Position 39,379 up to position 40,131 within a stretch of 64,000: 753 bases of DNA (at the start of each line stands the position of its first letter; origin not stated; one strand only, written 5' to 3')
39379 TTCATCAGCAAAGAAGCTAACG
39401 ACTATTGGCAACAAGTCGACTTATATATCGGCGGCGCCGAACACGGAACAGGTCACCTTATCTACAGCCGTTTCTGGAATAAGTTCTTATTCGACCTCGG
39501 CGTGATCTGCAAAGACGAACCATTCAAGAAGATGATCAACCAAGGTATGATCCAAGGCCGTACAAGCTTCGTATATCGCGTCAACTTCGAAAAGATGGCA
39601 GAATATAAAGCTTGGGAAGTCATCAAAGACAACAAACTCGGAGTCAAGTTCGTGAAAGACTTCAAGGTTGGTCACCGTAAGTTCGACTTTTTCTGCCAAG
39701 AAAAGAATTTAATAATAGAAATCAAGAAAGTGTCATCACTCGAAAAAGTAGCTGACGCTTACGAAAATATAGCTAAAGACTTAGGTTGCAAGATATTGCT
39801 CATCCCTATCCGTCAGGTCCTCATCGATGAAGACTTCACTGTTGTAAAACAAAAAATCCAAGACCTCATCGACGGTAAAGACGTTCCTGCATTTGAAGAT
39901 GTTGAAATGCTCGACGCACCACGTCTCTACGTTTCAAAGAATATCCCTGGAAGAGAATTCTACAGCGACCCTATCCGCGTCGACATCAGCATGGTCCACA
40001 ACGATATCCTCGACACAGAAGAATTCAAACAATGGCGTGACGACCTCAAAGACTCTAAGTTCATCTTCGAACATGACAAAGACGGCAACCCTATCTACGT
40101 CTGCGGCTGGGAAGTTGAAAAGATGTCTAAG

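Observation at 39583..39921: LeuRS carries an in-frame DUF559/Vsr-like PD-(D/E)xK nuclease-fold domain just upstream of KMSKS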

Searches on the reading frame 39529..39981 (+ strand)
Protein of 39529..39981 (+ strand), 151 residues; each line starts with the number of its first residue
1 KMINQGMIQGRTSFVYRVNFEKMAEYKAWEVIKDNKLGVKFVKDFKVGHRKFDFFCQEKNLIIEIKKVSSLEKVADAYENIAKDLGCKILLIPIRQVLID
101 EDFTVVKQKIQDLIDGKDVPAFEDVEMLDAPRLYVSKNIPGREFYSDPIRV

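Call 4: search_protein_families(library=pfam, proteins=[window:39529-39981:+], max_evalue=10)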
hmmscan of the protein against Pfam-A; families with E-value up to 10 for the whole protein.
window:39529-39981:+ (151 aa): 4 families
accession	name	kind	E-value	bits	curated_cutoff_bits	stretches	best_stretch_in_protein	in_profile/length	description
PF04480.18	DUF559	-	1.2e-05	25.6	20.6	1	23-101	16-97/109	Protein of unknown function (DUF559)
PF18742.7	DpnII-MboI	-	0.0074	16.3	27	1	41-84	57-100/150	REase_DpnII-MboI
PF13366.12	PDDEXK_3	-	0.019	15.8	22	1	15-75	26-85/117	PD-(D/E)XK nuclease superfamily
PF03749.19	SfsA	-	0.086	13.1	22.8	1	40-73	24-59/138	Sugar fermentation stimulation protein RE domain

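Call 5: search_protein_families(library=ncbifam, proteins=[window:39529-39981:+], max_evalue=10)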
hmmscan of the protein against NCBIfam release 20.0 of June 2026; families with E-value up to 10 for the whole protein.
window:39529-39981:+ (151 aa): 1 family
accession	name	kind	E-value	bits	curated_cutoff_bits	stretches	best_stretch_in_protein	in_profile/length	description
TIGR04256.1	GxxExxY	subfamily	0.019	15.3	35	1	9-76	19-85/116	GxxExxY protein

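Call 6: search_solved_structures(query=window:39529-39981:+, max_evalue=10, show_alignments=3)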
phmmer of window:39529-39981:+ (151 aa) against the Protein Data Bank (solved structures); distinct sequences matched with E-value up to 10: 3.
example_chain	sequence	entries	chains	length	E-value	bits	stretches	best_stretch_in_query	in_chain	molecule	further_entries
3hrl_A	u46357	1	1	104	0.35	14.1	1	22-73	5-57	Endonuclease-Like Protein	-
5cdj_A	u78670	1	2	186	0.4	13.9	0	105-143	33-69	RuBisCO large subunit-binding protein subunit alpha, chloroplastic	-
6gq0_A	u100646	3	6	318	0.45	13.7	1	80-141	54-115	Putative sugar binding protein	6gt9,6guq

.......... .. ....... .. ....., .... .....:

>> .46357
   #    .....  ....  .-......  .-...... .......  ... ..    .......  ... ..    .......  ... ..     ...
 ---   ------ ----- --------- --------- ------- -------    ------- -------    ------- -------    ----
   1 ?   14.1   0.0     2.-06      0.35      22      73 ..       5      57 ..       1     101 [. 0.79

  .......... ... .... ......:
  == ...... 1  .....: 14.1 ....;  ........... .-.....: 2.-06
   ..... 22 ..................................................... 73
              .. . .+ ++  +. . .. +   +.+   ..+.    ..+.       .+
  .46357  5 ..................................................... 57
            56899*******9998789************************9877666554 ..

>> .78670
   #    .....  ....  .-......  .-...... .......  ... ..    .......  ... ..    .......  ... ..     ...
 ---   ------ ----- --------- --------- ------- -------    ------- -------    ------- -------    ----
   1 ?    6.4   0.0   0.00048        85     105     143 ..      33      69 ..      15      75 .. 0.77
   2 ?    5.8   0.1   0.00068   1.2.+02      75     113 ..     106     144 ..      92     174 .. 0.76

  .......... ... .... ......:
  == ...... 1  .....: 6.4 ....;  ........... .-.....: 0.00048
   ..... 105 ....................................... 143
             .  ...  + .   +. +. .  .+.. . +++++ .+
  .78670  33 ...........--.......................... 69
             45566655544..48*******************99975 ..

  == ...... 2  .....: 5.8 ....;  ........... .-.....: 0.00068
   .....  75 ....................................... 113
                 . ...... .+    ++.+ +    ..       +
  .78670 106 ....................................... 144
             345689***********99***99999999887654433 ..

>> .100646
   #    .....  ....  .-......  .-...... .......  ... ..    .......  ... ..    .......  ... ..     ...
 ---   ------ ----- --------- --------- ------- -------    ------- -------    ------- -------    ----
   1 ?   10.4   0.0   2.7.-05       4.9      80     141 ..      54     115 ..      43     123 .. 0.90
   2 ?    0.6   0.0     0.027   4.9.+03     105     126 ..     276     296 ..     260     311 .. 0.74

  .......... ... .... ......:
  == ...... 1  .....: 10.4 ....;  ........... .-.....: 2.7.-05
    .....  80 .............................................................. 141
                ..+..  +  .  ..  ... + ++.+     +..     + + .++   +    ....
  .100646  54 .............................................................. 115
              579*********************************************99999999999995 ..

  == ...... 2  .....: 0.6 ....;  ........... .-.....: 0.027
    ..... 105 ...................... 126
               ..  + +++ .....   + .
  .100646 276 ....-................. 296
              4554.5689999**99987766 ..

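Call 8: find_homologous_proteins(query=window:39571-39966:+, max_evalue=0.001)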
Query window:39571-39966:+ (132 aa): 1 proteins with E <= 0.001 among 12 candidates.
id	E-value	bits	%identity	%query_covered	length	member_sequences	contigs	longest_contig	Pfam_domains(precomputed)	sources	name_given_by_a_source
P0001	4.6e-9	54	43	62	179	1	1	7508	PF04480.19,PF18741.8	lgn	-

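Call 41: predict_structure(alignment_id=A4)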
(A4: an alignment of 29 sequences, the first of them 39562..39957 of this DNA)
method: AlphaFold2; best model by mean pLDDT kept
length: 132 residues; sequences in the alignment: 29
mean_pLDDT: 83.5   pTM: 0.76
mean pLDDT of the five models: 83.5, 82.6, 82.6, 80.8, 80.6
residues with pLDDT >= 90: 72; 70-90: 33; 50-70: 15; < 50: 12
segments of 3 or more residues with pLDDT < 50: 120-125
pLDDT, mean of each block of 10 residues (from residue 1): 63 93 90 92 96 91 90 94 91 92 92 61 49 46
secondary structure, 60 per line:
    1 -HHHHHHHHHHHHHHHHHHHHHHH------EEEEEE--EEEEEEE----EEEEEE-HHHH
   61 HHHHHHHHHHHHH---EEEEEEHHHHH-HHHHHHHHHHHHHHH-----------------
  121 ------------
elements in order: H2-24 E31-36 E39-45 E50-55 H57-73 E77-82 H83-87 H89-103

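Call 45: fold_search(model_id=the predicted structure, library=pdb)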
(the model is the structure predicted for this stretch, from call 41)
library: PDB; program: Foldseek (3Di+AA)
matches with E <= 10: 260; with E <= 0.001: 1
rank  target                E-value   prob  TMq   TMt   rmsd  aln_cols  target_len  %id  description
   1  3hrl                  8.4e-05  1.00  0.56  0.76   2.5        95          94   23  Crystal structure of a putative endonuclease-like protein (ngo0050) from neisseria gonorrhoeae (released 2009-06-30)
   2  3r3p_B                2.1e-03  1.00  0.53  0.69   3.1       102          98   19  Homing Endonuclease I-Bth0305I Catalytic Domain (released 2011-10-05)
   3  9i05_Xl               1.7e-02  0.99  0.45  0.17   4.4       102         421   16  Cryo-EM structure of the large subunit of the mitochondrial ribosome from Toxoplasma gondii (released 2025-06-11)
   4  9i05_Xv               1.7e-02  0.98  0.44  0.18   4.5       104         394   16  Cryo-EM structure of the large subunit of the mitochondrial ribosome from Toxoplasma gondii (released 2025-06-11)
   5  6z1p_AS               1.8e-02  0.99  0.51  0.12   6.2       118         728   14  Structure of the mitochondrial ribosome from Tetrahymena thermophila (released 2020-06-24)
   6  9dou_A                2.1e-02  0.93  0.42  0.09   6.5       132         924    9  Taeniopygia guttata R2 retrotransposon (R2Tg) initiating target-primed reverse transcription (released 2025-05-21)
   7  9i05_Xi               2.5e-02  0.99  0.53  0.19   4.0       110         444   14  Cryo-EM structure of the large subunit of the mitochondrial ribosome from Toxoplasma gondii (released 2025-06-11)
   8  4oq2                  2.5e-02  0.95  0.44  0.22   9.8       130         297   18  5hmC specific restriction endonuclease PvuRTs1I (released 2014-03-12)
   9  9g6k_Li               3.1e-02  0.99  0.54  0.17  10.2       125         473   12  LSU structure derived from the LSU sample of the mitoribosome from T. gondii. (released 2024-12-11)
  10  4oky                  4.8e-02  0.80  0.37  0.20   8.3       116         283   22  Crystal structure of PvuRts1I, a 5-hydroxymethylcytosine DNA restriction endonuclease (released 2014-09-10)
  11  9i05_Xr               9.1e-02  0.92  0.49  0.17   5.4       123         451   13  Cryo-EM structure of the large subunit of the mitochondrial ribosome from Toxoplasma gondii (released 2025-06-11)
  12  3ijm_A                9.7e-02  0.75  0.38  0.35   4.3        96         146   12  The structure of a restriction endonuclease-like fold superfamily protein from Spirosoma linguale. (released 2009-09-22)
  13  9i05_Xg               9.7e-02  0.51  0.38  0.13  13.5       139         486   12  Cryo-EM structure of the large subunit of the mitochondrial ribosome from Toxoplasma gondii (released 2025-06-11)
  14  3fov                  1.0e-01  0.47  0.28  0.33   5.9        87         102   16  Crystal structure of protein RPA0323 of unknown function from Rhodopseudomonas palustris (released 2009-01-13)
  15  9g6k_Lc               1.3e-01  0.66  0.39  0.14   5.4       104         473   15  LSU structure derived from the LSU sample of the mitoribosome from T. gondii. (released 2024-12-11)
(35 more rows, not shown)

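Call 67: search_protein_families(library=padloc, proteins=[P0001], max_evalue=0.1)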
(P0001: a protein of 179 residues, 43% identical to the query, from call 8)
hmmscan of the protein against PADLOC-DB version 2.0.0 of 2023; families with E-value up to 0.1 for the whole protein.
P0001 (179 aa): 3 families
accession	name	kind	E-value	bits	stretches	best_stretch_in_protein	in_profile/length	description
PDLC02868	DpdF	-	0.0002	17.2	1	87-135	84-134/1078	DpdF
PDLC03210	mREase_II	-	0.00073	16.9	1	84-145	52-118/294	Type II methyl-directed restriction enzyme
PDLC02194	Hhe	-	0.0019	13.4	1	98-147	1726-1778/1911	-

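Call 68: search_protein_families(library=phrogs, proteins=[P0001], max_evalue=0.1)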
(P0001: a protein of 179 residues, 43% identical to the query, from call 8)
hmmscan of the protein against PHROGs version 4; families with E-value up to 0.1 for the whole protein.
P0001 (179 aa): 5 families
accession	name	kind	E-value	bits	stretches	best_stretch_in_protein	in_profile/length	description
phrog_33220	-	unknown function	9.8e-06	24.1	1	87-149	534-596/1558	-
phrog_559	-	DNA, RNA and nucleotide metabolism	4.9e-05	23.3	1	58-116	308-369/607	HNH endonuclease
phrog_15137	-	DNA, RNA and nucleotide metabolism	0.00077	20.1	1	85-119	171-205/236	endonuclease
phrog_9529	-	unknown function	0.0061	17.3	1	64-124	106-164/247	-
phrog_503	-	unknown function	0.015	16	1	80-137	56-120/144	-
